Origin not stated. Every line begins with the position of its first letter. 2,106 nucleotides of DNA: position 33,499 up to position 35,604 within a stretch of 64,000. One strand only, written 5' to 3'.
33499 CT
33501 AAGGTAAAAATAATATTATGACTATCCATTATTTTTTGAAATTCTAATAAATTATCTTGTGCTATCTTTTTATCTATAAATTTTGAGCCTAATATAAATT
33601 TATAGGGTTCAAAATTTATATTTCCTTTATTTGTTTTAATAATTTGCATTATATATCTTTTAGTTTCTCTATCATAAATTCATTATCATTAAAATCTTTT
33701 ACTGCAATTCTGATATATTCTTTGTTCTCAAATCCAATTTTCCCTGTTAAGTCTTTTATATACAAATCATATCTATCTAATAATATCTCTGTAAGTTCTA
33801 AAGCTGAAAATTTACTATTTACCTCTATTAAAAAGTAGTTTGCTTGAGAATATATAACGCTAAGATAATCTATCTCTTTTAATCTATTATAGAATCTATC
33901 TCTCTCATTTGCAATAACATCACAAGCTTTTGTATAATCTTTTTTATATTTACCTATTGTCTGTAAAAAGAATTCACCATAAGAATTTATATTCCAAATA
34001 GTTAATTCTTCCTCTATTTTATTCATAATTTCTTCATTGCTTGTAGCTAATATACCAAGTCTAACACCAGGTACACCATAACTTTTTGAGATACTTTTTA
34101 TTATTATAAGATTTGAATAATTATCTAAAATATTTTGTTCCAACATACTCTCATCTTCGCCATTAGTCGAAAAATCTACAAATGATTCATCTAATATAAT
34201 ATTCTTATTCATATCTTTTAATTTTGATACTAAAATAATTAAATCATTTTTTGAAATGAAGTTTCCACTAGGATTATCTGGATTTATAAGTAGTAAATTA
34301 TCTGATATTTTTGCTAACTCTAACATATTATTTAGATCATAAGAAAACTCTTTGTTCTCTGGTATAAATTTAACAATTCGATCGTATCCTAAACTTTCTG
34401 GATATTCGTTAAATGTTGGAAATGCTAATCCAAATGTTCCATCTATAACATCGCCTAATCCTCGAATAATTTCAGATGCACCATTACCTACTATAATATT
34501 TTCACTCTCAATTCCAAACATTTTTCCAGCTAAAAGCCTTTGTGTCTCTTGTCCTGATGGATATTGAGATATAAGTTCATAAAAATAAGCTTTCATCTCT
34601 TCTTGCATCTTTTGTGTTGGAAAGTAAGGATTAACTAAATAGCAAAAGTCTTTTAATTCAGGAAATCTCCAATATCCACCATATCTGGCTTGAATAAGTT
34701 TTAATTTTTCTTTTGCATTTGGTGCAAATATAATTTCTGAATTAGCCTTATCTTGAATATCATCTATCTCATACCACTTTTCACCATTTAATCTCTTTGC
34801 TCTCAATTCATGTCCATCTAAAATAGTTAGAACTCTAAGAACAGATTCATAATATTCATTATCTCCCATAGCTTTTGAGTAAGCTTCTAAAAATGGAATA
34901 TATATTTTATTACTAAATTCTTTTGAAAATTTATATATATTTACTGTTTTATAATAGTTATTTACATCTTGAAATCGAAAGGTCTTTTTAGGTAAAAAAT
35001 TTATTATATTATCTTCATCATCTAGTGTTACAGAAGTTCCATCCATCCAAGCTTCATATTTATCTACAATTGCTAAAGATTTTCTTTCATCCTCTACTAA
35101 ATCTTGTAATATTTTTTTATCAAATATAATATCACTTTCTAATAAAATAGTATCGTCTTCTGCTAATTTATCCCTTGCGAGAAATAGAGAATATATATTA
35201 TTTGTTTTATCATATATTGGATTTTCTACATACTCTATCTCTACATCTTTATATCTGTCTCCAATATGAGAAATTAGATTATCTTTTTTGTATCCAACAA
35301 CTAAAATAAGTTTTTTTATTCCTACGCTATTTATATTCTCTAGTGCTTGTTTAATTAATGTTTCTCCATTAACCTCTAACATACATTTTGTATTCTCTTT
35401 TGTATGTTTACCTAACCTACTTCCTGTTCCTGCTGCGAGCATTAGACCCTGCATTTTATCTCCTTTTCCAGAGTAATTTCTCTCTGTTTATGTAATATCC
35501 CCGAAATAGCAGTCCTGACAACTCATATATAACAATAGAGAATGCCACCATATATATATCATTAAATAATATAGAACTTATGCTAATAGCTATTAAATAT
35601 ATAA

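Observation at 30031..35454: Lic-like phospho-headgroup decoration module with a nucleotidyltransferase-PLP enzyme fusion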

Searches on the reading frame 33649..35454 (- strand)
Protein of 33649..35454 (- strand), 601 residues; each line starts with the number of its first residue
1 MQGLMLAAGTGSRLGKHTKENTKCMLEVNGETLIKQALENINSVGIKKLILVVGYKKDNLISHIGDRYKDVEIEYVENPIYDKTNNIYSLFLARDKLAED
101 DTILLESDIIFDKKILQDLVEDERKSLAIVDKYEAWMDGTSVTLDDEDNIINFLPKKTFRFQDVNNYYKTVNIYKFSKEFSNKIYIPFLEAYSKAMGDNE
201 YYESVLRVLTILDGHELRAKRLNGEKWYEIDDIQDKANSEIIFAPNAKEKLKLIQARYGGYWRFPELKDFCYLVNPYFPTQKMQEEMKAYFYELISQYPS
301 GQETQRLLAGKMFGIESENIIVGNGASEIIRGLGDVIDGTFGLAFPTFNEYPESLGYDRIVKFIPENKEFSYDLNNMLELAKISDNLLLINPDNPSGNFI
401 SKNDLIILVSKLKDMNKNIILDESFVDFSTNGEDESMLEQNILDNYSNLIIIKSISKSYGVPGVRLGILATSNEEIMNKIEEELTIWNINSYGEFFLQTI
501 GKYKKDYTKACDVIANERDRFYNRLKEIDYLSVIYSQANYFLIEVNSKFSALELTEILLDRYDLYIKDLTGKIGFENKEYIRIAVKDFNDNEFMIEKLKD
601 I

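Call 4: search_protein_families(library=pfam, proteins=[window:33649-35454:-], max_evalue=0.01)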
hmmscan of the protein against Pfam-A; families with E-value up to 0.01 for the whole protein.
window:33649-35454:- (601 aa): 4 families
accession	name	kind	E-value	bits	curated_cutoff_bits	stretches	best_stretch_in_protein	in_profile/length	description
PF00155.27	Aminotran_1_2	-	6.9e-25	88.4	19.7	1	304-585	47-346/361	Aminotransferase class I and II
PF12804.13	NTP_transf_3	-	1.4e-11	45.3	27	1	3-122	1-110/160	MobA-like NTP transferase domain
PF00483.29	NTP_transferase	-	4.1e-10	40.1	21.2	1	3-124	2-129/245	Nucleotidyl transferase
PF01128.25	IspD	-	0.0011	19.3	27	1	4-64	4-62/221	2-C-methyl-D-erythritol 4-phosphate cytidylyltransferase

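Call 5: search_protein_families(library=ncbifam, proteins=[window:33649-35454:-], max_evalue=0.01)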
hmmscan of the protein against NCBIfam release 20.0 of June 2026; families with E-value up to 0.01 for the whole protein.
window:33649-35454:- (601 aa): 90 families (the best 25 are shown)
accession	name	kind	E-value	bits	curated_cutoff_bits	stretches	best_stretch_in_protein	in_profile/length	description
TIGR01140.1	L_thr_O3P_dcar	equivalog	4e-43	147.8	290.55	1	263-598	15-330/331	threonine-phosphate decarboxylase CobD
TIGR01141.1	hisC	equivalog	2.1e-39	135.4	276.55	1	275-601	30-349/349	histidinol-phosphate transaminase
NF006225.0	PRK08354.1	equivalog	1.7e-32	113.1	288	1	259-600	9-314/318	putative aminotransferase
NF003496.0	PRK05166.1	equivalog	6.4e-27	94.3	540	1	274-600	45-368/373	histidinol-phosphate transaminase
NF041313.1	UDPGP_AglF_Halo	equivalog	4.9e-24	85.1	400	1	1-126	1-122/234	UTP--glucose-1-phosphate uridylyltransferase AglF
TIGR03992.1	Arch_glmU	subfamily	3.6e-23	82.1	292.1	1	1-182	1-174/393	bifunctional sugar-1-phosphate nucleotidylyltransferase/acetyltransferase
NF002878.0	PRK03321.1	subfamily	2.5e-22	79.1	374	1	295-553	51-310/352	histidinol-phosphate transaminase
NF005915.1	PRK07908.1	equivalog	7.9e-22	78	360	1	265-598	12-331/332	Rv2231c family histidinol phosphate aminotransferase CobC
NF005021.0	PRK06425.1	equivalog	5.6e-21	75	353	1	268-599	19-328/335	histidinol-phosphate aminotransferase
NF002726.0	PRK02610.1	equivalog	3.3e-18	65.7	391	1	314-560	88-336/374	histidinol-phosphate transaminase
NF053748.1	bifunc_CobBC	exception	7.9e-18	64.2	950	1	266-597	481-795/797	bifunctional hydrogenobyrinic acid a,c-diamide synthase/histidinol phosphate aminotransferase CobBC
NF005593.0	PRK07324.1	equivalog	5.9e-17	61.8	476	1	346-482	112-246/373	aminotransferase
NF041364.1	GntC_guanitoxin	equivalog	6.4e-17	61.5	415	1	344-584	93-338/356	guanitoxin biosynthesis PLP-dependent (S)-gamma-hydroxy-L-arginine cyclodehydratase GntC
NF002877.0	PRK03317.1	equivalog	1.4e-16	60.3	409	1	311-549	87-323/374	histidinol-phosphate transaminase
NF041135.1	IPPtranDIPPsyn_Thcocales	equivalog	2.4e-16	59.8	580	1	1-143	1-133/419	bifunctional L-myo-inositol-1-phosphate cytidylyltransferase/CDP-L-myo-inositol myo-inositolphosphotransferase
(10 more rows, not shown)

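Call 7: search_solved_structures(query=window:33649-35454:-, max_evalue=0.00001)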
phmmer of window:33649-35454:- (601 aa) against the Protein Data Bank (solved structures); distinct sequences matched with E-value up to 0.00001: 24.
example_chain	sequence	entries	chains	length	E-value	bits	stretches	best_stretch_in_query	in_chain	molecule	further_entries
6oux_A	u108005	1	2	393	1.4e-44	156.1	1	268-600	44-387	Threonine phosphate decarboxylase-like enzyme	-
3ftb_A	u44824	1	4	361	1.6e-27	99.7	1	314-599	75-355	Histidinol-phosphate aminotransferase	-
3fkd_A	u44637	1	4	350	2.9e-23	85.7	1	295-598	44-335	L-threonine-O-3-phosphate decarboxylase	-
8bj1_A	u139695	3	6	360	3.9e-21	78.6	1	274-585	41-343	histidinol-phosphate aminotransferase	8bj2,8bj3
8bj4_A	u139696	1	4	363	4e-21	78.6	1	274-585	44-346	histidinol-phosphate aminotransferase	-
1lc5_A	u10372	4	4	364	3.7e-19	72.1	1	292-600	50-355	L-Threonine-O-3-Phosphate Decarboxylase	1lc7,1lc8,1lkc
3ffh_A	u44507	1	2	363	8e-15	57.8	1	297-548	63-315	Histidinol-phosphate aminotransferase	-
6pd1_A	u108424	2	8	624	1.5e-14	56.9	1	2-233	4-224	Nucleotidyl transferase/aminotransferase, class V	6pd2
3p1t_A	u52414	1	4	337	7.1e-12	48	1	293-597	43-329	Putative histidinol-phosphate aminotransferase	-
1jyk_A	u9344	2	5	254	1.7e-10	43.5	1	3-238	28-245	CTP:phosphocholine Cytidylyltransferase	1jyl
1h1c_A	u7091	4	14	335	7.2e-10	41.4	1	304-545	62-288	HISTIDINOL-PHOSPHATE AMINOTRANSFERASE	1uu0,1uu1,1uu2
2f8j_A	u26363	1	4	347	7.7e-10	41.3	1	302-545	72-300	Histidinol-phosphate aminotransferase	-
4r2n_A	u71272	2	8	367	1.1e-08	37.5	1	317-548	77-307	Putative phenylalanine aminotransferase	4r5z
1fg3_A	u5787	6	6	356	1.3e-08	37.3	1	295-547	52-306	HISTIDINOL PHOSPHATE AMINOTRANSFERASE | HISTIDINOL-PHOSPHATE AMINOTRANSFERASE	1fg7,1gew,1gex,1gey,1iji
3hdo_A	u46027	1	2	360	1.4e-08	37.1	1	294-542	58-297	Histidinol-phosphate aminotransferase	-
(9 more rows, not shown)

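Call 9: find_homologous_proteins(query=window:33649-35454:-, max_evalue=1e-10)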
Query window:33649-35454:- (601 aa): 8000 proteins with E <= 1e-10 among 8000 candidates; the best 120 are listed.
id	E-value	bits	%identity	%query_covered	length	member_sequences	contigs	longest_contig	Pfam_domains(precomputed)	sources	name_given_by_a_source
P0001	0.0e+0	1327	100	100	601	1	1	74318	PF00483.30,PF00155.28,PF12804.14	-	-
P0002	0.0e+0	1248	93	100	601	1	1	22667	PF00483.30,PF00155.28,PF12804.14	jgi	-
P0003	0.0e+0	1238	92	100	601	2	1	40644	PF00483.30,PF00155.28,PF12804.14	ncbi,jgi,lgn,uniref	ncbi:Phosphocholine cytidylyltransferase / Aspartate aminotransferase [hydrothermal vent metagenome]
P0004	0.0e+0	1138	83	100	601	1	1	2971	PF00483.30,PF00155.28,PF12804.14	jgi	-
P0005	0.0e+0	1137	83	100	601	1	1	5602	PF00483.30,PF00155.28,PF12804.14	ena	-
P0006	0.0e+0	1122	81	100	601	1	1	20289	PF00483.30,PF00155.28,PF12804.14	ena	-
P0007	0.0e+0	1121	81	100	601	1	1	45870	PF00483.30,PF00155.28,PF12804.14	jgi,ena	-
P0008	0.0e+0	1112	80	99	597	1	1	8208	PF00483.30,PF00155.28,PF12804.14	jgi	-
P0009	0.0e+0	1075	78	100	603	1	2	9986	PF00483.30,PF00155.28,PF12804.14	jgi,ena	jgi:histidinol-phosphate/aromatic aminotransferase/cobyric acid decarboxylase-like protein/choline k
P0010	0.0e+0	1074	78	100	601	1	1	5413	PF00483.30,PF00155.28,PF01128.26,PF12804.14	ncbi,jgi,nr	ncbi:MAG: aminotransferase [Epsilonproteobacteria bacterium]|nr:MAG: aminotransferase [Campylobacter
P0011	0.0e+0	1072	78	100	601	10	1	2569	PF00483.30,PF00155.28,PF12804.14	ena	-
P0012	0.0e+0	1057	77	100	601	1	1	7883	PF00483.30,PF00155.28,PF12804.14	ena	-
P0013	0.0e+0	1056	76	100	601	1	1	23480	PF00483.30,PF00155.28,PF12804.14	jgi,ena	-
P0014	0.0e+0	1055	76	100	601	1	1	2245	PF00483.30,PF00155.28,PF12804.14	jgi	jgi:histidinol-phosphate/aromatic aminotransferase/cobyric acid decarboxylase-like protein/GTP:adeno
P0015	0.0e+0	1054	77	100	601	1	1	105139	PF00483.30,PF00155.28,PF12804.14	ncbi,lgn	-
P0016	0.0e+0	1053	77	100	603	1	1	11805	PF00483.30,PF00155.28,PF12804.14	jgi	jgi:histidinol-phosphate/aromatic aminotransferase/cobyric acid decarboxylase-like protein/choline k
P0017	0.0e+0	1052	76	100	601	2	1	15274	PF00483.30,PF00155.28,PF12804.14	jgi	-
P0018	0.0e+0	1049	76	100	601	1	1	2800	PF00483.30,PF00155.28,PF12804.14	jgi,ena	jgi:histidinol-phosphate/aromatic aminotransferase/cobyric acid decarboxylase-like protein/choline k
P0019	0.0e+0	1048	76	100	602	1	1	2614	PF00483.30,PF00155.28,PF12804.14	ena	-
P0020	0.0e+0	1046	76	100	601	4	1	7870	PF00483.30,PF00155.28,PF12804.14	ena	-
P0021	0.0e+0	1045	76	100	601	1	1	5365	PF00483.30,PF00155.28,PF12804.14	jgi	-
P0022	0.0e+0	1044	76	100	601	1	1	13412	PF00483.30,PF00155.28,PF12804.14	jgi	-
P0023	0.0e+0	1043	75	100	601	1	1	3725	PF00483.30,PF00155.28,PF12804.14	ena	-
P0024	0.0e+0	1043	75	100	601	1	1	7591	PF00483.30,PF00155.28,PF12804.14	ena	-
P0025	0.0e+0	1043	76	100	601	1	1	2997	PF00483.30,PF00155.28,PF01128.26,PF12804.14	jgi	jgi:histidinol-phosphate/aromatic aminotransferase/cobyric acid decarboxylase-like protein/choline k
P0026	0.0e+0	1043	76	100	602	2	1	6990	PF00483.30,PF00155.28,PF12804.14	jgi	-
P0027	0.0e+0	1042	75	100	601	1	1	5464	PF00483.30,PF00155.28,PF12804.14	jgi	jgi:histidinol-phosphate/aromatic aminotransferase/cobyric acid decarboxylase-like protein/GTP:adeno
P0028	0.0e+0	1042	76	100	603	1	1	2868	PF00483.30,PF00155.28,PF12804.14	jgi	jgi:histidinol-phosphate/aromatic aminotransferase/cobyric acid decarboxylase-like protein/choline k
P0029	0.0e+0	1042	75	100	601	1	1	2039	PF00483.30,PF00155.28,PF12804.14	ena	-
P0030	0.0e+0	1040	76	100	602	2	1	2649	PF00483.30,PF00155.28,PF12804.14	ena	-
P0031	0.0e+0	1039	75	100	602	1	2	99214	PF00483.30,PF00155.28,PF12804.14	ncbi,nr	ncbi:MAG: aminotransferase class I/II-fold pyridoxal phosphate-dependent enzyme [Sulfurimonas sp.]|n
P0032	0.0e+0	1039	74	100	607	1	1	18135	PF00483.30,PF00155.28,PF12804.14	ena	-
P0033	0.0e+0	1039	75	100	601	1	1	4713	PF00483.30,PF00155.28,PF12804.14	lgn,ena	-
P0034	0.0e+0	1037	75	100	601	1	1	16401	PF00483.30,PF00155.28,PF12804.14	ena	-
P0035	0.0e+0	1037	75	100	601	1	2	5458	PF00483.30,PF00155.28,PF12804.14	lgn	-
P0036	0.0e+0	1036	76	100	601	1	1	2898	PF00483.30,PF00155.28,PF12804.14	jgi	jgi:histidinol-phosphate/aromatic aminotransferase/cobyric acid decarboxylase-like protein/choline k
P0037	0.0e+0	1036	75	100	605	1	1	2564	PF00483.30,PF00155.28,PF12804.14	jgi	jgi:histidinol-phosphate/aromatic aminotransferase/cobyric acid decarboxylase-like protein/GTP:adeno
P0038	0.0e+0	1035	75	100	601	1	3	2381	PF00483.30,PF00155.28,PF12804.14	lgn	-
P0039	0.0e+0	1033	74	100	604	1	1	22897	PF00483.30,PF00155.28,PF12804.14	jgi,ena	-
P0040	0.0e+0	1032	76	100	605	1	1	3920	PF00483.30,PF00155.28,PF12804.14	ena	-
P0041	0.0e+0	1032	75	100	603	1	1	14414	PF00483.30,PF00155.28,PF12804.14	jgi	jgi:histidinol-phosphate/aromatic aminotransferase/cobyric acid decarboxylase-like protein/GTP:adeno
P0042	0.0e+0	1031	75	100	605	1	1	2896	PF00483.30,PF00155.28,PF12804.14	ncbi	-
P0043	0.0e+0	1029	75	100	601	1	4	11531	PF00483.30,PF00155.28,PF12804.14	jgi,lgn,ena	-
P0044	0.0e+0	1026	74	100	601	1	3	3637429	PF00483.30,PF00155.28,PF12804.14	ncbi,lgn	ncbi:MAG: aminotransferase class I/II-fold pyridoxal phosphate-dependent enzyme [Halarcobacter sp.]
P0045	0.0e+0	1025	74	100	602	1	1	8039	PF00483.30,PF00155.28,PF12804.14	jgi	jgi:histidinol-phosphate/aromatic aminotransferase/cobyric acid decarboxylase-like protein/GTP:adeno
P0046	0.0e+0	1024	74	100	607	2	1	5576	PF00483.30,PF00155.28,PF12804.14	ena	-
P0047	0.0e+0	1023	75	100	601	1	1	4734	PF00483.30,PF00155.28,PF12804.14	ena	-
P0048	0.0e+0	1023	73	100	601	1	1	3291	PF00483.30,PF00155.28,PF12804.14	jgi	jgi:histidinol-phosphate/aromatic aminotransferase/cobyric acid decarboxylase-like protein/GTP:adeno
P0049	0.0e+0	1021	74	100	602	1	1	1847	PF00483.30,PF00155.28,PF12804.14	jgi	-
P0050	0.0e+0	1021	74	100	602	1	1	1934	PF00483.30,PF00155.28,PF12804.14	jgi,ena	jgi:histidinol-phosphate/aromatic aminotransferase/cobyric acid decarboxylase-like protein/choline k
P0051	0.0e+0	1021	74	100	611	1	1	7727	PF00483.30,PF00155.28,PF12804.14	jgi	-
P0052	0.0e+0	1019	74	100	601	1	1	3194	PF00483.30,PF00155.28,PF12804.14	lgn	-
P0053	0.0e+0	1019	74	100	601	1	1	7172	PF00483.30,PF00155.28,PF12804.14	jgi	-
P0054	0.0e+0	1019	74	100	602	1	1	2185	PF00483.30,PF00155.28,PF12804.14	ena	-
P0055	0.0e+0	1019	74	100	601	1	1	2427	PF00483.30,PF00155.28,PF12804.14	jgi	jgi:histidinol-phosphate/aromatic aminotransferase/cobyric acid decarboxylase-like protein/choline k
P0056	0.0e+0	1017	74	100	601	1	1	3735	PF00483.30,PF00155.28,PF12804.14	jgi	jgi:histidinol-phosphate/aromatic aminotransferase/cobyric acid decarboxylase-like protein/GTP:adeno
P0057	0.0e+0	1017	73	100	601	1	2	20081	PF00483.30,PF00155.28,PF12804.14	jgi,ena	-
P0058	0.0e+0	1017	74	100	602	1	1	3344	PF00483.30,PF00155.28,PF12804.14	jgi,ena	jgi:histidinol-phosphate/aromatic aminotransferase/cobyric acid decarboxylase-like protein/choline k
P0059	0.0e+0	1017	73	100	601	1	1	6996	PF00483.30,PF00155.28,PF12804.14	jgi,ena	-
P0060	0.0e+0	1016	73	100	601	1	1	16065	PF00483.30,PF00155.28,PF12804.14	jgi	-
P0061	0.0e+0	1015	74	100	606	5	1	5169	PF00483.30,PF00155.28,PF12804.14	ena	-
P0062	0.0e+0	1014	74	100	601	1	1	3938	PF00483.30,PF00155.28,PF12804.14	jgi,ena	-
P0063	0.0e+0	1014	73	100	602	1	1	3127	PF00483.30,PF00155.28,PF12804.14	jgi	jgi:histidinol-phosphate/aromatic aminotransferase/cobyric acid decarboxylase-like protein/GTP:adeno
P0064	0.0e+0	1013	73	100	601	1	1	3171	PF00483.30,PF00155.28,PF12804.14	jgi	jgi:histidinol-phosphate/aromatic aminotransferase/cobyric acid decarboxylase-like protein/GTP:adeno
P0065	0.0e+0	1012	74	100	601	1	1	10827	PF00483.30,PF00155.28,PF12804.14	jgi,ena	-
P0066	0.0e+0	1012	73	100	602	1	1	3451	PF00483.30,PF00155.28,PF12804.14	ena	-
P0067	0.0e+0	1011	72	100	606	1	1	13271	PF00483.30,PF00155.28,PF12804.14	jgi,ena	-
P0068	0.0e+0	1010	73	100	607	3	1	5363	PF00483.30,PF00155.28,PF12804.14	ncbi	-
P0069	1.6e-298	1009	73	100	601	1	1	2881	PF00483.30,PF00155.28,PF12804.14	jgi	jgi:histidinol-phosphate/aromatic aminotransferase/cobyric acid decarboxylase-like protein/GTP:adeno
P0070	2.1e-298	1009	72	100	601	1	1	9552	PF00483.30,PF00155.28,PF12804.14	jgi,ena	-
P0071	3.4e-298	1008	74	100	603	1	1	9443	PF00483.30,PF00155.28,PF12804.14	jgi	-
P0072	9.5e-298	1007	72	100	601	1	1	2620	PF00483.30,PF00155.28,PF12804.14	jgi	-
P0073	9.5e-298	1007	72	100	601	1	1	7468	PF00483.30,PF00155.28,PF12804.14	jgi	-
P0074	1.0e-297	1007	74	100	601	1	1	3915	PF00483.30,PF00155.28,PF01128.26,PF12804.14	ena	-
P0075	2.4e-297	1006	73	100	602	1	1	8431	PF00483.30,PF00155.28,PF12804.14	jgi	-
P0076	5.3e-297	1004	74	100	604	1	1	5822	PF00483.30,PF00155.28,PF12804.14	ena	-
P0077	6.5e-297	1004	73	100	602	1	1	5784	PF00483.30,PF00155.28,PF12804.14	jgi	-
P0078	1.5e-296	1003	73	100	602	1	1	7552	PF00483.30,PF00155.28,PF12804.14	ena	-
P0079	3.8e-296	1002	73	100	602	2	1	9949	PF00483.30,PF00155.28,PF12804.14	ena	-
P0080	1.3e-295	1000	73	100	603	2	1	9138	PF00483.30,PF00155.28,PF12804.14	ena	-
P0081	1.3e-295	1000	74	100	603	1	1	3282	PF00483.30,PF00155.28,PF12804.14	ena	-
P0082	1.4e-294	996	73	100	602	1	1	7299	PF00483.30,PF00155.28,PF12804.14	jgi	jgi:histidinol-phosphate/aromatic aminotransferase/cobyric acid decarboxylase-like protein/choline k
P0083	1.9e-294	996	73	100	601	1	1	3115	PF00483.30,PF00155.28,PF12804.14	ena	-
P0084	4.2e-294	995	72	100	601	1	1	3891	PF00483.30,PF00155.28,PF12804.14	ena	-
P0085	1.7e-293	993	73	100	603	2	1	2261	PF00483.30,PF00155.28,PF12804.14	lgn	-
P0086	2.5e-293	992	71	100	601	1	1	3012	PF00483.30,PF00155.28,PF12804.14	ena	-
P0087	4.2e-293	992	72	100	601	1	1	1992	PF00483.30,PF00155.28,PF12804.14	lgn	-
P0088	4.8e-293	991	71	100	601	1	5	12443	PF00483.30,PF00155.28,PF12804.14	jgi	-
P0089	5.5e-293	991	72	100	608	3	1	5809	PF00483.30,PF00155.28,PF12804.14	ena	-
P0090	5.5e-293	991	73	100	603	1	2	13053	PF00483.30,PF00155.28,PF12804.14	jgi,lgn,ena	-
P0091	5.9e-293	991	72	100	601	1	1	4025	PF00483.30,PF00155.28,PF12804.14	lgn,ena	-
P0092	6.2e-293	991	75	96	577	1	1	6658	PF00155.28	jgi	jgi:histidinol-phosphate/aromatic aminotransferase/cobyric acid decarboxylase-like protein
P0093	7.5e-293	991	73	100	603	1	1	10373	PF00483.30,PF00155.28,PF12804.14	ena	-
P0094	1.7e-292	990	73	100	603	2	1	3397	PF00483.30,PF00155.28,PF12804.14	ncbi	-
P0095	3.2e-292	989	71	100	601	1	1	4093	PF00483.30,PF00155.28,PF12804.14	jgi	jgi:histidinol-phosphate/aromatic aminotransferase/cobyric acid decarboxylase-like protein/GTP:adeno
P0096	4.7e-292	988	72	100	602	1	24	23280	PF00483.30,PF00155.28,PF12804.14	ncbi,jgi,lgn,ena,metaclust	jgi:histidinol-phosphate/aromatic aminotransferase/cobyric acid decarboxylase-like protein/choline k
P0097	5.2e-292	988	71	99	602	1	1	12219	PF00483.30,PF00155.28,PF12804.14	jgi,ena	-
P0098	7.7e-292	987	73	100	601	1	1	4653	PF00483.30,PF00155.28,PF12804.14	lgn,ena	-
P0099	8.1e-292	987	71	100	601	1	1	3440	PF00483.30,PF00155.28,PF12804.14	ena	-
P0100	9.3e-292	987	71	99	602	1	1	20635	PF00483.30,PF00155.28,PF12804.14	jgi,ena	-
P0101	1.5e-291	986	72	100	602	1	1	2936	PF00483.30,PF00155.28,PF12804.14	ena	-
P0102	1.5e-291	986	71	100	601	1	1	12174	PF00483.30,PF00155.28,PF12804.14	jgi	jgi:histidinol-phosphate/aromatic aminotransferase/cobyric acid decarboxylase-like protein/GTP:adeno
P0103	1.8e-291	986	72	100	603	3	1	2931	PF00483.30,PF00155.28,PF12804.14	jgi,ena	-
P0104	2.6e-291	986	72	100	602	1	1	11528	PF00483.30,PF00155.28,PF12804.14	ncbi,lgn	-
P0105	3.4e-291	985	72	100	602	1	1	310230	PF00483.30,PF00155.28,PF12804.14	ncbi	-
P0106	3.5e-291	985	72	100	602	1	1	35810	PF00483.30,PF00155.28,PF12804.14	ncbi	-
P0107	3.6e-291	985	72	100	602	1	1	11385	PF00483.30,PF00155.28,PF12804.14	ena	-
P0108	7.7e-291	984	71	100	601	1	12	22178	PF00483.30,PF00155.28,PF12804.14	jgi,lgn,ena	-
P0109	8.1e-291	984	72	100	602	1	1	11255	PF00483.30,PF00155.28,PF12804.14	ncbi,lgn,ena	-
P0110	8.7e-291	984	73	100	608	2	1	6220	PF00483.30,PF00155.28,PF12804.14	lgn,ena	-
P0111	9.8e-291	984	72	100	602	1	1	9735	PF00483.30,PF00155.28,PF12804.14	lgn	-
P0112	1.4e-290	983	71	100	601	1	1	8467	PF00483.30,PF00155.28,PF12804.14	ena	-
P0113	1.4e-290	983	71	100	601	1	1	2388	PF00483.30,PF00155.28,PF12804.14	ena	-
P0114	1.6e-290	983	71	100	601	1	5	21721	PF00483.30,PF00155.28,PF12804.14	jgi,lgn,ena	-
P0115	1.8e-290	983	71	100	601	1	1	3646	PF00483.30,PF00155.28,PF12804.14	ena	-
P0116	1.9e-290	983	71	100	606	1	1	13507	PF00483.30,PF00155.28,PF12804.14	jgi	-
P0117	2.4e-290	982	71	100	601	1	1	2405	PF00483.30,PF00155.28,PF12804.14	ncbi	-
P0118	3.6e-290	982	72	100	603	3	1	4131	PF00483.30,PF00155.28,PF12804.14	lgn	-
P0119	4.0e-290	982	71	100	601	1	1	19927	PF00483.30,PF00155.28,PF12804.14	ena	-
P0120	4.4e-290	982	72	100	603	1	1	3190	PF00483.30,PF00155.28,PF12804.14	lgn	-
